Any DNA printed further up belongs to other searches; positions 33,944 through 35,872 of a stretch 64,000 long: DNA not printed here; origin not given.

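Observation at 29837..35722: Three clustered paralogs of an uncharacterised ~550-aa protein with PilZ-like motifs: main candidate for an undescribed system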

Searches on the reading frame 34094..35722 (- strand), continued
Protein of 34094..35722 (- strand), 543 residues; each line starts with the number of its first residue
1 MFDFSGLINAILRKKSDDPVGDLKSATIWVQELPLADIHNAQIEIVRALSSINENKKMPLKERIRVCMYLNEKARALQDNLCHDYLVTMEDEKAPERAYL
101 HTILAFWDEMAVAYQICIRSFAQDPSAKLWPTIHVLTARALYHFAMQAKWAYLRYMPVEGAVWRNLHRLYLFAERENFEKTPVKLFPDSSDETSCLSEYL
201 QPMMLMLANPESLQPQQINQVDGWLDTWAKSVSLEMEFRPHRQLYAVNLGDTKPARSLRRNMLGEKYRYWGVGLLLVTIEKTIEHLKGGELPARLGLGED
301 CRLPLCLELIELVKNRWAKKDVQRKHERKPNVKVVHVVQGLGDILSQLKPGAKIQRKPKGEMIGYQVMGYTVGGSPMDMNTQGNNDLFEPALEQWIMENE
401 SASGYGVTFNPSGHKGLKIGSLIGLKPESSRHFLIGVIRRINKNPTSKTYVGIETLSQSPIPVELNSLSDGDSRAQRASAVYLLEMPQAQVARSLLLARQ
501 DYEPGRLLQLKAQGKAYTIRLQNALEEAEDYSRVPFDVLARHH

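Call 60: find_homologous_proteins(query=A5, max_evalue=1e-10)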
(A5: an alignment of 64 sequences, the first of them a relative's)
Query A5 (64 sequences) (522 aa, profile of the alignment): 89 proteins with E <= 1e-10 among 8000 candidates.
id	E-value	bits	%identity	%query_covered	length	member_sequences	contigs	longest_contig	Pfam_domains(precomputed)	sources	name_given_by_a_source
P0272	1.3e-156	540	24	91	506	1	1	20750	PF27104.1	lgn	-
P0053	7.3e-152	525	36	99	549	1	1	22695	PF27125.1,PF27104.1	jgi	jgi:hypothetical protein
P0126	4.3e-151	522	100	100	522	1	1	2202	PF27125.1,PF27104.1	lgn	-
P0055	7.5e-151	521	34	99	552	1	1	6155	PF27125.1,PF27104.1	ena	-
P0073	4.2e-150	519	37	99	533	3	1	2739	PF27125.1,PF27104.1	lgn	-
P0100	1.4e-149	517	37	100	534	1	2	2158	PF27125.1,PF27104.1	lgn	-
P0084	1.6e-149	517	36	99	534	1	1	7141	PF27125.1,PF27104.1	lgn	-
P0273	3.4e-148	512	55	99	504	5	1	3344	PF27125.1,PF27104.1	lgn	-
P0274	4.5e-148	512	52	99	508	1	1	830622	PF27104.1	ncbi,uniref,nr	ncbi:hypothetical protein [Chitinilyticum piscinae]|uniref:Uncharacterized protein n=1 Tax=Chitinily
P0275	1.1e-147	511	53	99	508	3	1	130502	PF27104.1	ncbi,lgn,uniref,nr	ncbi:hypothetical protein [Chitinilyticum aquatile]|uniref:hypothetical protein n=1 Tax=Chitinilytic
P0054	1.6e-147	510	36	99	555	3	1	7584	PF27125.1,PF27104.1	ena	-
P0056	1.7e-147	510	36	100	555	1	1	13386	PF27125.1,PF27104.1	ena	-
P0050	2.3e-147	510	35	99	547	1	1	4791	PF27125.1,PF27104.1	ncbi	-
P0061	6.5e-147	508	36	100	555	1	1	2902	PF27125.1,PF27104.1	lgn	-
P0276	9.9e-147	508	55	99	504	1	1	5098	PF27125.1,PF27104.1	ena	-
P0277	1.4e-146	507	54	99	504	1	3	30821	PF27125.1,PF27104.1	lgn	-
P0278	1.6e-146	507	54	99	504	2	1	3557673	PF27125.1,PF27104.1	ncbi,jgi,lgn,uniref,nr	ncbi:hypothetical protein K4H28_01975 [Deefgea tanakiae]|jgi:hypothetical protein|uniref:Zorya prote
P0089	6.5e-146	505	38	100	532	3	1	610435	PF27125.1,PF27104.1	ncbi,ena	-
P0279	6.8e-146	505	55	99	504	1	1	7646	PF27125.1,PF27104.1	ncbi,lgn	ncbi:MAG: hypothetical protein ACRC6G_06460 [Deefgea sp.]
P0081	1.0e-145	504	37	100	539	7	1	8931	PF27125.1,PF27104.1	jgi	-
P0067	1.3e-145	504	38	99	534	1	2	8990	PF27125.1,PF27104.1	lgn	-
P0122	4.1e-145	502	39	99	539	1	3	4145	PF27104.1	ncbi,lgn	-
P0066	4.8e-145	502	36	99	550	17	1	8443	PF27125.1,PF27104.1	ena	-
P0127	7.2e-145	501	46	99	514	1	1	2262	PF27104.1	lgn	-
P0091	7.4e-145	501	37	100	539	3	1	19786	PF27125.1,PF27104.1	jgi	jgi:hypothetical protein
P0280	1.5e-144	500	87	100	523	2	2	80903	PF27104.1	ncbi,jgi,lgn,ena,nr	ncbi:MAG: hypothetical protein H6R07_1956 [Proteobacteria bacterium]|nr:hypothetical protein [Pseudo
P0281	1.6e-144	500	54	99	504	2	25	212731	PF27125.1,PF27104.1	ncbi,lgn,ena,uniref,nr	ncbi:hypothetical protein [Chitinibacter tainanensis]|uniref:hypothetical protein n=1 Tax=Chitinibac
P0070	2.3e-144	500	34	99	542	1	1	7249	PF27125.1,PF27104.1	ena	-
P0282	2.7e-144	500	49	99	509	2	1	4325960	PF27104.1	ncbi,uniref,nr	ncbi:hypothetical protein [Chitinolyticbacter meiyuanensis]|uniref:hypothetical protein n=1 Tax=Chit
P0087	3.5e-144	499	37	99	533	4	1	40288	PF27125.1,PF27104.1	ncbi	ncbi:MAG: hypothetical protein ABFE02_04975 [Sulfuricella sp.]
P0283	4.2e-144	499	53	99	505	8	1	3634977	PF27125.1,PF27104.1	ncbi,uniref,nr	ncbi:hypothetical protein HZU75_04915 [Chitinibacter fontanus]|uniref:Uncharacterized protein n=1 Ta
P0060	6.0e-144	498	34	99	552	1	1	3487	PF27125.1,PF27104.1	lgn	-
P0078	2.0e-143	497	35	99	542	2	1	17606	PF27125.1,PF27104.1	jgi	-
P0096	2.1e-143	497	36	100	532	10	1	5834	PF27104.1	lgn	-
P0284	2.8e-143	496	54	99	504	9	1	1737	PF27125.1,PF27104.1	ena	-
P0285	5.7e-143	495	47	99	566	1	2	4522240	PF27104.1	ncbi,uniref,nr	ncbi:hypothetical protein [Chitiniphilus eburneus]|uniref:Uncharacterized protein n=1 Tax=Chitiniphi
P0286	1.6e-142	494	47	99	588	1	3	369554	PF27104.1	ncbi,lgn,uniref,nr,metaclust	ncbi:hypothetical protein GCM10007860_30920 [Chitiniphilus shinanonensis]|uniref:Zorya protein ZorC 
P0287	1.7e-142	494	52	99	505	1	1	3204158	PF27125.1,PF27104.1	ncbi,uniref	ncbi:hypothetical protein [Chitinibacter sp. S2-10]|uniref:hypothetical protein n=1 Tax=Chitinibacte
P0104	5.0e-142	492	37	99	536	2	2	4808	PF27125.1,PF27104.1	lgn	-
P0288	5.8e-142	492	51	99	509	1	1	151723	PF27104.1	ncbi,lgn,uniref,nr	ncbi:hypothetical protein [Chitinilyticum litopenaei]|uniref:hypothetical protein n=1 Tax=Chitinilyt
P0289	1.5e-141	491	66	100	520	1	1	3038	PF27125.1,PF27104.1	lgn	-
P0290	1.9e-141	490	65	100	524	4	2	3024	PF27104.1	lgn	-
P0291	3.3e-141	489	58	99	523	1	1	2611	PF27104.1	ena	-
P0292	6.6e-140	485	52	99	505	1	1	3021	PF27125.1,PF27104.1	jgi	jgi:hypothetical protein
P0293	1.9e-139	484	48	100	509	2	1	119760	PF27104.1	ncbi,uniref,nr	ncbi:hypothetical protein [Chitinolyticbacter albus]|uniref:hypothetical protein n=1 Tax=Chitinolyti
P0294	2.4e-139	483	47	100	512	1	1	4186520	PF27104.1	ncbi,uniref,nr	ncbi:hypothetical protein N8I74_06335 [Chitiniphilus purpureus]|uniref:Zorya protein ZorC EH domain-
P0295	3.7e-139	483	60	100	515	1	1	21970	PF27104.1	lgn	-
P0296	4.2e-139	482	71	100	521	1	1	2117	PF27104.1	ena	-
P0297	1.7e-138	480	51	99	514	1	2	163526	PF27104.1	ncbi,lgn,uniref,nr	ncbi:hypothetical protein IGB42_03465 [Andreprevotia sp. IGB-42]|uniref:hypothetical protein n=1 Tax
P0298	2.0e-138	480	39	99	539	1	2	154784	PF27104.1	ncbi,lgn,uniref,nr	ncbi:hypothetical protein [Parachitinimonas caeni]|uniref:Uncharacterized protein n=1 Tax=Parachitin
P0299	2.4e-138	480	72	100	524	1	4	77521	PF27104.1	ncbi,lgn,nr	ncbi:MAG: hypothetical protein P4L87_00505 [Formivibrio sp.]|nr:hypothetical protein [Formivibrio sp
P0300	2.9e-138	480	51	99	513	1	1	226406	PF27104.1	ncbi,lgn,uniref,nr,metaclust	ncbi:hypothetical protein [Andreprevotia chitinilytica]|uniref:hypothetical protein n=1 Tax=Andrepre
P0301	1.3e-137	478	51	99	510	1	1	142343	PF27104.1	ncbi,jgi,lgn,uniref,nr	ncbi:hypothetical protein SAMN02745857_02338 [Andreprevotia lacus DSM 23236]|jgi:hypothetical protei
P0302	2.4e-137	477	60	99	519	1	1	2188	PF27104.1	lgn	-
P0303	4.0e-137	476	61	99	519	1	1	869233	PF27104.1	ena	-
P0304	1.4e-136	474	55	99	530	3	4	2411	PF27104.1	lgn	-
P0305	3.5e-136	473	46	99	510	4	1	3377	PF27104.1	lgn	-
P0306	7.6e-136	472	45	100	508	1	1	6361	PF27104.1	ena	-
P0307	6.7e-135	469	56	99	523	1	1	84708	PF27104.1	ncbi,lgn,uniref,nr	ncbi:hypothetical protein SAMN05660284_02251 [Formivibrio citricus]|uniref:PilZ domain-containing pr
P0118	7.0e-135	469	34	100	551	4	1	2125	PF27125.1,PF27104.1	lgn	-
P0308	1.0e-134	468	56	100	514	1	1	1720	PF27104.1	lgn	-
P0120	3.0e-134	466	32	100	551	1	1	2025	PF27125.1,PF27104.1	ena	-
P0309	3.2e-134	466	45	99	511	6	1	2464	PF27104.1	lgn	-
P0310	5.7e-134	466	44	100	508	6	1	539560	PF27104.1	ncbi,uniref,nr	ncbi:hypothetical protein [Amantichitinum ursilacus]|uniref:Uncharacterized protein n=1 Tax=Amantich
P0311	6.8e-134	465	58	99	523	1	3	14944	PF27104.1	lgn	-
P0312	8.6e-134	465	46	99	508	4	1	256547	PF27104.1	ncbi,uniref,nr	ncbi:hypothetical protein [Silvimonas iriomotensis]|uniref:Zorya protein ZorC EH domain-containing p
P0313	9.5e-134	465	44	99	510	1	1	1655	PF27104.1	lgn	-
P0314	9.4e-133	462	55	100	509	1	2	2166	PF27104.1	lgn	-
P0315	6.3e-132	459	35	100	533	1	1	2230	PF27125.1,PF27104.1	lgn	-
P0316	2.1e-131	457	46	100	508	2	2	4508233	PF27104.1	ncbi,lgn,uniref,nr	ncbi:hypothetical protein [Silvimonas soli]|uniref:hypothetical protein n=1 Tax=Silvimonas soli TaxI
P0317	2.3e-131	457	44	99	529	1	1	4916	PF27104.1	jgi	jgi:hypothetical protein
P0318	3.6e-130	453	46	100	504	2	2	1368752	PF27104.1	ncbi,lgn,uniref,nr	ncbi:hypothetical protein [Jeongeupia naejangsanensis]|uniref:PilZ domain-containing protein n=1 Tax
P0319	4.2e-130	453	45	99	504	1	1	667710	PF27104.1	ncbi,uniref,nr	ncbi:hypothetical protein [Jeongeupia chitinilytica]|uniref:PilZ domain-containing protein n=1 Tax=J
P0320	7.6e-129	449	44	99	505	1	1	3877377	PF27125.1,PF27104.1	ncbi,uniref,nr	ncbi:hypothetical protein [Iodobacter ciconiae]|uniref:Uncharacterized protein n=1 Tax=Iodobacter ci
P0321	7.8e-128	445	42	99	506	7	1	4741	PF27104.1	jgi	jgi:cyclic-di-GMP-binding protein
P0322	1.6e-127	444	44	99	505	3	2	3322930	PF27104.1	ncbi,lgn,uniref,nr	ncbi:hypothetical protein [Iodobacter fluviatilis]|uniref:Uncharacterized protein n=1 Tax=Iodobacter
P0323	1.1e-126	442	43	100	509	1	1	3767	PF27125.1,PF27104.1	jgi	jgi:cyclic-di-GMP-binding protein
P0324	1.2e-126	441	43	99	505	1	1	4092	PF27125.1,PF27104.1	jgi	jgi:cyclic-di-GMP-binding protein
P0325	2.6e-126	440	44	99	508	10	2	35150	PF27104.1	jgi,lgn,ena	-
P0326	7.5e-125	435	47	100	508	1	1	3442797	PF27104.1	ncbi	ncbi:hypothetical protein ACTSKR_04700 [Chitinibacteraceae bacterium HSL-7]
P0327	8.7e-125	435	45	99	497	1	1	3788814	PF27104.1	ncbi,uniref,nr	ncbi:hypothetical protein [Jeongeupia sp. USM3]|uniref:hypothetical protein n=1 Tax=Jeongeupia sp. U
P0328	1.2e-124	435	51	99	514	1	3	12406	PF27104.1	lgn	-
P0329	5.0e-119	416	50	100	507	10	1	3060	PF27104.1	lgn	-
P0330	1.8e-117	411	34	99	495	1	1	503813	PF27104.1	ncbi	ncbi:hypothetical protein [Chitinimonas naiadis]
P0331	4.1e-115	403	33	100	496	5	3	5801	PF27104.1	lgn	-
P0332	6.3e-94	333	23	95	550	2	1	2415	PF27104.1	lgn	-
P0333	2.0e-81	292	53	61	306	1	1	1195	PF27125.1,PF27104.1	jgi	jgi:hypothetical protein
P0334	1.1e-44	171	19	91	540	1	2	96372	PF27125.1,PF27104.1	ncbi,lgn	-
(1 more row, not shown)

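Call 61: search_protein_families(library=pfam, proteins=[P0278, P0286, P0294, P0312, P0307, P0318, P0321, P0334], max_evalue=1)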
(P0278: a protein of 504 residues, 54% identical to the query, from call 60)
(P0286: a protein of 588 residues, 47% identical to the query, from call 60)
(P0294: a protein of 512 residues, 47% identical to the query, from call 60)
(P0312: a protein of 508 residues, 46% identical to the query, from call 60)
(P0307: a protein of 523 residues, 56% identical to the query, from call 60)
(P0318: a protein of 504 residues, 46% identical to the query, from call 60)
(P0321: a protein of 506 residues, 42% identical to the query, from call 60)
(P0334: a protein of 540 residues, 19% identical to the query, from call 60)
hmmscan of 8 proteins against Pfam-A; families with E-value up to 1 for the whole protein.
P0278 (504 aa): 0 families

P0286 (588 aa): 0 families

P0294 (512 aa): 0 families

P0312 (508 aa): 1 family
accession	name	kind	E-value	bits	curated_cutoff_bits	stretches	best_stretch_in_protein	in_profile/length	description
PF16738.10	CBM26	-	0.17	12.5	28.1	1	160-198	6-42/70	Starch-binding module 26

P0307 (523 aa): 0 families

P0318 (504 aa): 1 family
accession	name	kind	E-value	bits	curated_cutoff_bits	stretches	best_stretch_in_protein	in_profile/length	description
PF03863.18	Phage_mat-A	-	0.036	13.3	25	1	30-89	136-195/446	Phage maturation protein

P0321 (506 aa): 0 families

P0334 (540 aa): 0 families

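Call 62: find_encoding_contigs(protein=P0334, flank=8000, max_places=3)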
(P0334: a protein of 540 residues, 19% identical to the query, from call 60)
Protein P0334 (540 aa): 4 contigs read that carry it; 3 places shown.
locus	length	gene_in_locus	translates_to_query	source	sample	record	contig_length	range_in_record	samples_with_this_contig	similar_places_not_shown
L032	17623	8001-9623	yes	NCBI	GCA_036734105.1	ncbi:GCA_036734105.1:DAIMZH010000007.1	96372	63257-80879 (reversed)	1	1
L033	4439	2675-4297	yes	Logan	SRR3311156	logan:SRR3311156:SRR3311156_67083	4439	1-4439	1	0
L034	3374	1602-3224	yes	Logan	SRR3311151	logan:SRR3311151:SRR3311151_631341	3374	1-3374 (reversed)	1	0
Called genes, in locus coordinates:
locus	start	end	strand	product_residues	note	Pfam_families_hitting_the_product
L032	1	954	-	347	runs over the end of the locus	PF00022:Actin (weak), PF06723:MreB_Mbl, PF11104:PilM_2 (faint), PF00012:HSP70, PF14450:FtsA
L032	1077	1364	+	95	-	PF02686:GatC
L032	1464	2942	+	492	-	PF01425:Amidase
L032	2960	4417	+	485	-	PF02934:GatB_N, PF02637:GatB_Yqey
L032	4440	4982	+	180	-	PF12276:DUF3617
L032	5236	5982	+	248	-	PF04143:Sulf_transp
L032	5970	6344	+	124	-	PF04143:Sulf_transp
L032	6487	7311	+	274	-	PF13230:GATase_4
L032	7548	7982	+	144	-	PF01230:HIT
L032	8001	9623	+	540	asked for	PF27104:FimW_N, PF27125:FimW_C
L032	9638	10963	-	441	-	PF11808:PhoR, PF00989:PAS, PF08448:PAS_4 (faint), PF13188:PAS_8, PF00512:HisKA, PF13581:HATPase_c_2 (weak), PF02518:HATPase_c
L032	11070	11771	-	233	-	PF00072:Response_reg, PF00486:Trans_reg_C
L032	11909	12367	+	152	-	PF06155:GBBH-like_N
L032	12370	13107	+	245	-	PF01209:Ubie_methyltran, PF13489:Methyltransf_23, PF13847:Methyltransf_31, PF08241:Methyltransf_11, PF08242:Methyltransf_12, PF13649:Methyltransf_25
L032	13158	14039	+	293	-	PF04280:Tim44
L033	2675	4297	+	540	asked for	PF27104:FimW_N, PF27125:FimW_C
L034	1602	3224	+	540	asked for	PF27104:FimW_N, PF27125:FimW_C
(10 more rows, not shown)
